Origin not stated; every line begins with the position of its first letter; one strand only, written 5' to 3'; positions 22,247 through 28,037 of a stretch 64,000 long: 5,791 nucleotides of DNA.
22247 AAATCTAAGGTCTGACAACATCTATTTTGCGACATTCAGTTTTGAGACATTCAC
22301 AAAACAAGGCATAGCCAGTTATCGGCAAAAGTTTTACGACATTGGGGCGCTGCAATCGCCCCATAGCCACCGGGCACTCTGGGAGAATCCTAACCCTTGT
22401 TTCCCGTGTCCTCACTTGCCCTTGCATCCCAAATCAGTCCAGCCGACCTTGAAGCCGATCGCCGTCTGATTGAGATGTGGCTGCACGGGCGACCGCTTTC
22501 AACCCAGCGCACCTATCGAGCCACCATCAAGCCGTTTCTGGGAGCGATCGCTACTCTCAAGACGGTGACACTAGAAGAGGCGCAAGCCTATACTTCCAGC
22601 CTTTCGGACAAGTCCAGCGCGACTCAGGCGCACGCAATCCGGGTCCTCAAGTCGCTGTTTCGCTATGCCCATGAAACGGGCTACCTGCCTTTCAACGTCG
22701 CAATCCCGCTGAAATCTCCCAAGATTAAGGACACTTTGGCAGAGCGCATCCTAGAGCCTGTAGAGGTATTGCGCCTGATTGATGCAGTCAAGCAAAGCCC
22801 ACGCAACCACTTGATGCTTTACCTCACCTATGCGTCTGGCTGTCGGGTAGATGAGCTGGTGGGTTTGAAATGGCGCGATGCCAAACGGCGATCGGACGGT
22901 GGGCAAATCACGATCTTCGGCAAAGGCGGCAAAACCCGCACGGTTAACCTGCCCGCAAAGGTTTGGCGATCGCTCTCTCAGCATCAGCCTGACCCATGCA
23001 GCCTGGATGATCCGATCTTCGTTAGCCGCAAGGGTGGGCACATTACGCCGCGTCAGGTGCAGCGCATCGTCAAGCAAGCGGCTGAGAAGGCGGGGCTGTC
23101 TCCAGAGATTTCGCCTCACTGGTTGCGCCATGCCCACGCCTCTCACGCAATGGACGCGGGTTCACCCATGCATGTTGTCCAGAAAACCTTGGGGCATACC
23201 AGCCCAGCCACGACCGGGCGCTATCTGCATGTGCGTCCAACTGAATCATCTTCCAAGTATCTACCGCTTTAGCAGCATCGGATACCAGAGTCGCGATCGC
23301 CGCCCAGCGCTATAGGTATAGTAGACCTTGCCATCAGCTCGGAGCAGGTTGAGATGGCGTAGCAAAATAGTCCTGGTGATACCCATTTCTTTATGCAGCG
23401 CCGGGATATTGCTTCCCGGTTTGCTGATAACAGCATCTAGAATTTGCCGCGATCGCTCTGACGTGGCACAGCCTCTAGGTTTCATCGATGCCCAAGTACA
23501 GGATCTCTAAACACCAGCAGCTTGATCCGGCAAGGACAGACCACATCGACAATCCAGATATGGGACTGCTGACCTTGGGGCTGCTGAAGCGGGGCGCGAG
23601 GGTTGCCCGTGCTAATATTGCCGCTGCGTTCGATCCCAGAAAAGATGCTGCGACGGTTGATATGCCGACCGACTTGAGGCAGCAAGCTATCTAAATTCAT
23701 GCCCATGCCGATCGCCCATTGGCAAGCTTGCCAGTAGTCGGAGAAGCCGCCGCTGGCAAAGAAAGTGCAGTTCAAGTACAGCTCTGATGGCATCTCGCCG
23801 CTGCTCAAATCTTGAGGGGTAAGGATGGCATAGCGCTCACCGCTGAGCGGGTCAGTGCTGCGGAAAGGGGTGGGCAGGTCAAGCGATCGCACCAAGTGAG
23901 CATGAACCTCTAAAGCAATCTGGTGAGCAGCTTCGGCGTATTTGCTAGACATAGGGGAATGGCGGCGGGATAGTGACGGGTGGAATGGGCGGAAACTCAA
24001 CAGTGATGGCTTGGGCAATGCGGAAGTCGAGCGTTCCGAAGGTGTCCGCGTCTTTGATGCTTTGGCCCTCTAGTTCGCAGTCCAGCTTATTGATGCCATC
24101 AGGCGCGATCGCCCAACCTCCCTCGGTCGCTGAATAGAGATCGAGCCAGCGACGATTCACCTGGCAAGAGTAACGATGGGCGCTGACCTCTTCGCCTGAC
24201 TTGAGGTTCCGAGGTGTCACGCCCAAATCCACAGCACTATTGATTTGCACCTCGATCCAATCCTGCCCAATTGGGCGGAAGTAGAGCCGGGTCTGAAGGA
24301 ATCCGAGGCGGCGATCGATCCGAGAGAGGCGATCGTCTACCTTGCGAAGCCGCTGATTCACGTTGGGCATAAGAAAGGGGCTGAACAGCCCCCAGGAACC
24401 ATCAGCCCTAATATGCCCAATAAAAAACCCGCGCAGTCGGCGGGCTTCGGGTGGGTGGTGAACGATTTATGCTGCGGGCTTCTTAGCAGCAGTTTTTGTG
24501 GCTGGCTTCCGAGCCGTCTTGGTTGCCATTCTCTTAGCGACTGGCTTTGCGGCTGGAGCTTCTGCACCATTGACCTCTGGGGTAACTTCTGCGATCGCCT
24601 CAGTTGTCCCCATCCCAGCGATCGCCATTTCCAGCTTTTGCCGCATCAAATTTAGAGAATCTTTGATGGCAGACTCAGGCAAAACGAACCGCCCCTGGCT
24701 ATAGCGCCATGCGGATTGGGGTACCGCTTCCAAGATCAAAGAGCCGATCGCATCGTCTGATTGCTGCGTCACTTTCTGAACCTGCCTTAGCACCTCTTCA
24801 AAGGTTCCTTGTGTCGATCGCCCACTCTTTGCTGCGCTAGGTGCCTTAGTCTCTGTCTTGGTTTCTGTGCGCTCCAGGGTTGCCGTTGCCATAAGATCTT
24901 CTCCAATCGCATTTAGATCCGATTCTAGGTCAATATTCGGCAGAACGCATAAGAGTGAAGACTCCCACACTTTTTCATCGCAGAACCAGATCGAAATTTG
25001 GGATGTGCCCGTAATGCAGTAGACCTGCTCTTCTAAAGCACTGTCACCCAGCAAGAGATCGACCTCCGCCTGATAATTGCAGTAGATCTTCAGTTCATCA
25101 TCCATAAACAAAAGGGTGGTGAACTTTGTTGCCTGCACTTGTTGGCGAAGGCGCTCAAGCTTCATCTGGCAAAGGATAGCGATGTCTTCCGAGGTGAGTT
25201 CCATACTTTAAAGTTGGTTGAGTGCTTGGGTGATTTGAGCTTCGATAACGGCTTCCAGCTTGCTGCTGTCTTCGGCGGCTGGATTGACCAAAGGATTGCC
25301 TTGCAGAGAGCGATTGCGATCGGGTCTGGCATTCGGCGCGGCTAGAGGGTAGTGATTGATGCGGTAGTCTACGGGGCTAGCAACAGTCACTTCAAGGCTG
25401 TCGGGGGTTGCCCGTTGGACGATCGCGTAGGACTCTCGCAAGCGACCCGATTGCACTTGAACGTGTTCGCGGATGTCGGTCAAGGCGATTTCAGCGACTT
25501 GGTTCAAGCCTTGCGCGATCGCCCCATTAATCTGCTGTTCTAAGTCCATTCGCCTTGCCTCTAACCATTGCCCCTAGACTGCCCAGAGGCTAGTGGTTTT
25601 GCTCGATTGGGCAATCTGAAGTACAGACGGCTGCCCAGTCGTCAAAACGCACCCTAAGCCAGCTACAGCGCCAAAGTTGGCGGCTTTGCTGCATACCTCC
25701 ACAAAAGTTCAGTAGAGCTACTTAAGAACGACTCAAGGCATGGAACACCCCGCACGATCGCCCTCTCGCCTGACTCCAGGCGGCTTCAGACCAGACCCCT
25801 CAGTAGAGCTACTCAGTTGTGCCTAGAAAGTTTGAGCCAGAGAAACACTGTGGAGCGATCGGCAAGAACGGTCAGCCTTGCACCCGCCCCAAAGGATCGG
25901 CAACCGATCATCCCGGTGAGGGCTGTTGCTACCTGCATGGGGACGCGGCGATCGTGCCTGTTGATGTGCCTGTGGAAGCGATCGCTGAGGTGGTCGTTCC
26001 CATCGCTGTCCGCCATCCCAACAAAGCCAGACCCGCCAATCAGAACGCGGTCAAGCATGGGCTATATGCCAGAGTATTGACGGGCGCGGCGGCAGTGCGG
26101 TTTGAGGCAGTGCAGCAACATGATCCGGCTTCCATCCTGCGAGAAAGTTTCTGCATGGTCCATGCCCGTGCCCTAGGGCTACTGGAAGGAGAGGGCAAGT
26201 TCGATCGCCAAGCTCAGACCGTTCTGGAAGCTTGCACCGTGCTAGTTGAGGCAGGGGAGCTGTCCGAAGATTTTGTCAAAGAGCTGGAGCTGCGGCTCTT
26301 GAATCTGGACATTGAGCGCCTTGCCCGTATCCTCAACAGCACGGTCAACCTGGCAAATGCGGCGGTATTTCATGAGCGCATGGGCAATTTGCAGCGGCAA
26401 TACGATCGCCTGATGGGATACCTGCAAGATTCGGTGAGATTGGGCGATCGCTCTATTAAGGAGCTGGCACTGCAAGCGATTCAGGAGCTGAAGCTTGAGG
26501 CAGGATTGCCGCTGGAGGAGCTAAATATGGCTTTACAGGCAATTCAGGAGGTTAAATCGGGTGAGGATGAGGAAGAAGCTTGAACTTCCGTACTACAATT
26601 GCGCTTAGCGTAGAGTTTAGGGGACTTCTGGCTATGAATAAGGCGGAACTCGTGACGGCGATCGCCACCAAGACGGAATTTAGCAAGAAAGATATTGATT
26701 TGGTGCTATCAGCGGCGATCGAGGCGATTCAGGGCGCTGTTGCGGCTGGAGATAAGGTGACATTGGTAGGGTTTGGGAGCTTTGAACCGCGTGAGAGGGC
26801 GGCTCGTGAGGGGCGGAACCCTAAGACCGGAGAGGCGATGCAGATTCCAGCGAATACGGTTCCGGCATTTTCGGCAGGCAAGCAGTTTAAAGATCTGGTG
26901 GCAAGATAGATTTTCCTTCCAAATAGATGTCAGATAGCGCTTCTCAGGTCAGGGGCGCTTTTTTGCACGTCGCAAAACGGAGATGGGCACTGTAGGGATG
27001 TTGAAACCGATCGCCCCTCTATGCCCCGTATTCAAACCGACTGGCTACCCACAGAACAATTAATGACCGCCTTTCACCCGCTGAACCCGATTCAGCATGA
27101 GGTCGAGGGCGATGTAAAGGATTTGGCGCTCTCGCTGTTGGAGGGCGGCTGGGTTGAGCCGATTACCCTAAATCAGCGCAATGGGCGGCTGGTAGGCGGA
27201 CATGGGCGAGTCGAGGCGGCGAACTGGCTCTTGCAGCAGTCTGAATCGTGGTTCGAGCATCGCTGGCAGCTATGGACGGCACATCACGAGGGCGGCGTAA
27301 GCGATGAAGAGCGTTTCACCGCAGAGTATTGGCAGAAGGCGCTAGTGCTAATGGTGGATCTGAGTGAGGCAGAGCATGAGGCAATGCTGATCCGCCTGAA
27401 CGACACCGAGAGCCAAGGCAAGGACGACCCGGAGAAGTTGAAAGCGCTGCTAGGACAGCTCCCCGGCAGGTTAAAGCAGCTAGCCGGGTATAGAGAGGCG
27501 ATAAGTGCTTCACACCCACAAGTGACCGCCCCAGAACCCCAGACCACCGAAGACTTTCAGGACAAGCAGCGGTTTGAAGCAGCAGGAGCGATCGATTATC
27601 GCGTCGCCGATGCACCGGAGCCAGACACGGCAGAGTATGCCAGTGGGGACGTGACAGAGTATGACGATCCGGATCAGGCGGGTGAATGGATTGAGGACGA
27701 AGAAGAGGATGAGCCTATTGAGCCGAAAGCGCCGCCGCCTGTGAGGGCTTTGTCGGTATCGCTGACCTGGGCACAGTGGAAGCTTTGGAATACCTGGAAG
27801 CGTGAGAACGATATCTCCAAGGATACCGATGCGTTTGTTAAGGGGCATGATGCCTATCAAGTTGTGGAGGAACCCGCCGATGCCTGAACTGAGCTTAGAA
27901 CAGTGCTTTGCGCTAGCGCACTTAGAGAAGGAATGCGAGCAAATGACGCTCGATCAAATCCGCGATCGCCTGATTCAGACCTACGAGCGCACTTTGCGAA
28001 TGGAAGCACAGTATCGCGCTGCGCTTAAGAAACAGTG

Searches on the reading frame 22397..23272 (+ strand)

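Call 12: search_protein_families(library=pfam, proteins=[window:22397-23272:+], max_evalue=0.01)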
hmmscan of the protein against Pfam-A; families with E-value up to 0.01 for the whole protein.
window:22397-23272:+ (291 aa): 2 families
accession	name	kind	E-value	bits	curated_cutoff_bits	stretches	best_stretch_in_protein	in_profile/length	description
PF00589.27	Phage_integrase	-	2.1e-32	112.7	27.1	1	119-281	3-170/172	Phage integrase family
PF13495.12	Phage_int_SAM_4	-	2.4e-05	25.1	27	1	34-93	16-80/85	Phage integrase, N-terminal SAM-like domain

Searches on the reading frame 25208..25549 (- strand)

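Call 12: search_protein_families(library=pfam, proteins=[window:25208-25549:-], max_evalue=0.01)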
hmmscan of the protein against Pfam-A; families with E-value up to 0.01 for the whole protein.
window:25208-25549:- (113 aa): 1 family
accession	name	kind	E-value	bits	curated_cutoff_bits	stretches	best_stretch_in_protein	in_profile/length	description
PF04883.17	HK97-gp10_like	-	9.3e-05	23.7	21.4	1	3-62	10-71/78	Bacteriophage HK97-gp10, putative tail-component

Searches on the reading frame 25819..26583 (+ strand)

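Call 12: search_protein_families(library=pfam, proteins=[window:25819-26583:+], max_evalue=0.01)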
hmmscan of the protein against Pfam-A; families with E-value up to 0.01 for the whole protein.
window:25819-26583:+ (254 aa): 1 family
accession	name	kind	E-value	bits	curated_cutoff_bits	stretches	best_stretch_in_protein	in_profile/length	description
PF08313.17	SCA7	-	0.0093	16.3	23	0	3-23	13-33/68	SCA7, zinc-binding domain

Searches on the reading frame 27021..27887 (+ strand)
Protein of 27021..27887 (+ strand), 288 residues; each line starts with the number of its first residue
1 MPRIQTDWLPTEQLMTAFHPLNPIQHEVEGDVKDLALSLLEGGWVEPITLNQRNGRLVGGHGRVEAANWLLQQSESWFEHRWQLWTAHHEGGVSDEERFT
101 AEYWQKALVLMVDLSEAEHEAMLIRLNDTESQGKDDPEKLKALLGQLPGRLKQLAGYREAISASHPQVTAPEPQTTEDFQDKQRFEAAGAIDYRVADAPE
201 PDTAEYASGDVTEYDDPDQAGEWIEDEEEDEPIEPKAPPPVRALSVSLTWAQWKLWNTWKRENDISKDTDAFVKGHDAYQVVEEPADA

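Call 12: search_protein_families(library=pfam, proteins=[window:27021-27887:+], max_evalue=0.01)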
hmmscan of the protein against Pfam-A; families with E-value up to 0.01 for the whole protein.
window:27021-27887:+ (288 aa): 0 families

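Call 35: search_protein_families(library=phrogs, proteins=[window:27021-27887:+], max_evalue=0.001)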
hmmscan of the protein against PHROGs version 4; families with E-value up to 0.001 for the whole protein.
window:27021-27887:+ (288 aa): 5 families
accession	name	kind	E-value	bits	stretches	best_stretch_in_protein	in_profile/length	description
phrog_620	-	DNA, RNA and nucleotide metabolism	3.8e-15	57.5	1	21-171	22-140/217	ParB-like partition protein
phrog_498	-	other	3e-14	53.5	1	20-172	47-171/633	DNA methyltransferase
phrog_723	-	DNA, RNA and nucleotide metabolism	8.5e-12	46.3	1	7-226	14-194/223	ParB-like partition protein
phrog_9353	-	unknown function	2.1e-10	41.9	1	16-70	19-72/245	-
phrog_8071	-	DNA, RNA and nucleotide metabolism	3.8e-05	24.1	0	19-68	18-65/389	ParB-like partition protein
